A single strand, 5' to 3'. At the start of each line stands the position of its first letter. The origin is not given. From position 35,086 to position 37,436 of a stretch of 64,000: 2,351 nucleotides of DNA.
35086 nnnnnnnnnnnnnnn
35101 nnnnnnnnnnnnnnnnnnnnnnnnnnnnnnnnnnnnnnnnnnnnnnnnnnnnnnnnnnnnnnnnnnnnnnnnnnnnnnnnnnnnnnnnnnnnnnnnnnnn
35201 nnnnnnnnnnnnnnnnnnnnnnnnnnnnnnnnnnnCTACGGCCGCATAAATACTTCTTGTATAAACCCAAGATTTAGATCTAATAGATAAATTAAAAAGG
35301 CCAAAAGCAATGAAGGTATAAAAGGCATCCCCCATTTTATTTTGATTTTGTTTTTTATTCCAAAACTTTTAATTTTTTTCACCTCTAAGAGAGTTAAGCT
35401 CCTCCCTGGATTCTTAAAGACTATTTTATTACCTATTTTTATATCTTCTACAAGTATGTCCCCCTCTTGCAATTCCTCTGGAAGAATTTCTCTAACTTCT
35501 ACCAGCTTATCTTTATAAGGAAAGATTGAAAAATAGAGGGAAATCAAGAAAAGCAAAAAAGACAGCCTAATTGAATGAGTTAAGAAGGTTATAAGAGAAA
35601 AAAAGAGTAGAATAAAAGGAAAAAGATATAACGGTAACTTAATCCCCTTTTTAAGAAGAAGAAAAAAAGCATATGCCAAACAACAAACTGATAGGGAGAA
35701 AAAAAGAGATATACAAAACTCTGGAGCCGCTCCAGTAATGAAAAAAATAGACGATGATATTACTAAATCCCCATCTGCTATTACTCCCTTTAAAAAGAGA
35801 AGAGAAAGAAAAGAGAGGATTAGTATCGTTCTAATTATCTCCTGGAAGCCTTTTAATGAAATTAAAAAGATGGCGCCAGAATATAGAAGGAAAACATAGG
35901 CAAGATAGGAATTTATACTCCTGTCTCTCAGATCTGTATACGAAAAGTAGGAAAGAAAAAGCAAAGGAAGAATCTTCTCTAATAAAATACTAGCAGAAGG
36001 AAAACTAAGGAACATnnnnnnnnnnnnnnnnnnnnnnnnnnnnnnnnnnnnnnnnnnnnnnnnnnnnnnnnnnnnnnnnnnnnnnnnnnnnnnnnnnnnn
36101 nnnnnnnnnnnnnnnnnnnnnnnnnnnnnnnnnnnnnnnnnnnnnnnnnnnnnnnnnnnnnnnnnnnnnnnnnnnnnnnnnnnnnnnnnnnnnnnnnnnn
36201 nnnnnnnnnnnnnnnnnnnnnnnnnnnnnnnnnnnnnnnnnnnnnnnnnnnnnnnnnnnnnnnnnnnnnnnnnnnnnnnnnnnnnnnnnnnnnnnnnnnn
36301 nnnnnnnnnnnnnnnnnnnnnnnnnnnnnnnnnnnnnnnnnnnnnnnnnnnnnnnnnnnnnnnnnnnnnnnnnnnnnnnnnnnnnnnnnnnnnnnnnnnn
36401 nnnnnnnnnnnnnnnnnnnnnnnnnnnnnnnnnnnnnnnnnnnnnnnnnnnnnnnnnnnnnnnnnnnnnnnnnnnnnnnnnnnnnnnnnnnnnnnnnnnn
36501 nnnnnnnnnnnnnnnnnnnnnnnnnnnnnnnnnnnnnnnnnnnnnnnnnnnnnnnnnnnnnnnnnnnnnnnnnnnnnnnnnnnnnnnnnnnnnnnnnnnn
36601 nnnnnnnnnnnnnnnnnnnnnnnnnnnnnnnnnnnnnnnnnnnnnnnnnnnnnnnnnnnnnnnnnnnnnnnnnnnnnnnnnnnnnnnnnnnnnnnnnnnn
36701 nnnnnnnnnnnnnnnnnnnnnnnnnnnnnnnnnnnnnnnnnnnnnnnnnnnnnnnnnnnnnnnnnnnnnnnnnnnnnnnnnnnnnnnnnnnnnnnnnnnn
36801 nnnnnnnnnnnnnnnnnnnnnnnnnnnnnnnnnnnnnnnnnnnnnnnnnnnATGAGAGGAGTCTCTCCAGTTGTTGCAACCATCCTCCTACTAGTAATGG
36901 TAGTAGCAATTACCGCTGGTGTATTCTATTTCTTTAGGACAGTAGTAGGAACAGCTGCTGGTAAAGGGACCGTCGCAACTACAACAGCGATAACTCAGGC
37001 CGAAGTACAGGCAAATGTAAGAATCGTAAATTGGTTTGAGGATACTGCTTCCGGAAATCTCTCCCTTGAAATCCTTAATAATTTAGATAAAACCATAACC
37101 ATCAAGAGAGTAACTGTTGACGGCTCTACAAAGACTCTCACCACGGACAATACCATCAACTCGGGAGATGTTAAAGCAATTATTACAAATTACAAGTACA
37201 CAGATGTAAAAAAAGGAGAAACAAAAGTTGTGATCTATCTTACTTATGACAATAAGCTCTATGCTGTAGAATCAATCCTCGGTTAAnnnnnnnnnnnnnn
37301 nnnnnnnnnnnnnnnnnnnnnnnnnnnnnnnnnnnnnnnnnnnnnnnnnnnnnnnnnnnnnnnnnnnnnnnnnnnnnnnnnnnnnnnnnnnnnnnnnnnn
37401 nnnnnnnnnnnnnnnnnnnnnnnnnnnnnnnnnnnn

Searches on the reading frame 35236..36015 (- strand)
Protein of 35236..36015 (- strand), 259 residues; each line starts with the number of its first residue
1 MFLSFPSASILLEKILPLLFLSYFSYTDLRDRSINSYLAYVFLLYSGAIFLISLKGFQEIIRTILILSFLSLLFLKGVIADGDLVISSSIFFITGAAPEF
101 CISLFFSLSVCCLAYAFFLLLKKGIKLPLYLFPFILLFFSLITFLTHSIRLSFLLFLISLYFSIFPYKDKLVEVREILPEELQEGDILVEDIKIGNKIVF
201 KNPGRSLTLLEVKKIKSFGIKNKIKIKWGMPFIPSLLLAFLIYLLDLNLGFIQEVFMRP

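Call 44: search_protein_families(library=pfam, proteins=[window:35236-36015:-], max_evalue=0.1)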
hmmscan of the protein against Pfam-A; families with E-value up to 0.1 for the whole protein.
window:35236-36015:- (259 aa): 1 family
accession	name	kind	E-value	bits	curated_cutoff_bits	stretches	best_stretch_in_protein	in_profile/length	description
PF06847.16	Arc_PepC_II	-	0.0096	16.9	29.9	1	211-244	54-88/93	Archaeal Peptidase A24 C-terminus Type II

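Call 82: search_protein_families(library=ncbifam, proteins=[window:35236-36015:-], max_evalue=0.01)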
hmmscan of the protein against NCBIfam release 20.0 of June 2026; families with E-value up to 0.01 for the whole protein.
window:35236-36015:- (259 aa): 0 families

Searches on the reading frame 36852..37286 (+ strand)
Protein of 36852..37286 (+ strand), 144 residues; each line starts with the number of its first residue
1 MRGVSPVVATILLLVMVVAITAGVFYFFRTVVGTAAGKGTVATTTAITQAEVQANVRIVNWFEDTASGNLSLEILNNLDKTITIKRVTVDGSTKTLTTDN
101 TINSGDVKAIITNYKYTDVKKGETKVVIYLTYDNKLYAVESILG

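Call 82: search_protein_families(library=ncbifam, proteins=[window:36852-37286:+], max_evalue=0.01)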
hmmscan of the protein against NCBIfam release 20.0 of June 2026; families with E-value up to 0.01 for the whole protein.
window:36852-37286:+ (144 aa): 3 families
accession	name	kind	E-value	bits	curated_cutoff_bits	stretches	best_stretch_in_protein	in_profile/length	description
TIGR02537.2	arch_flag_Nterm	domain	5.5e-06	25.8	20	1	2-28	3-29/33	archaellin/type IV pilin N-terminal domain-containing protein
NF046073.1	UpsA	equivalog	0.00012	22.3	130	1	1-132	1-121/136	pilin subunit UpsA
NF046074.1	UpsB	equivalog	0.0004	20.5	70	1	3-114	2-108/126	pilin subunit UpsB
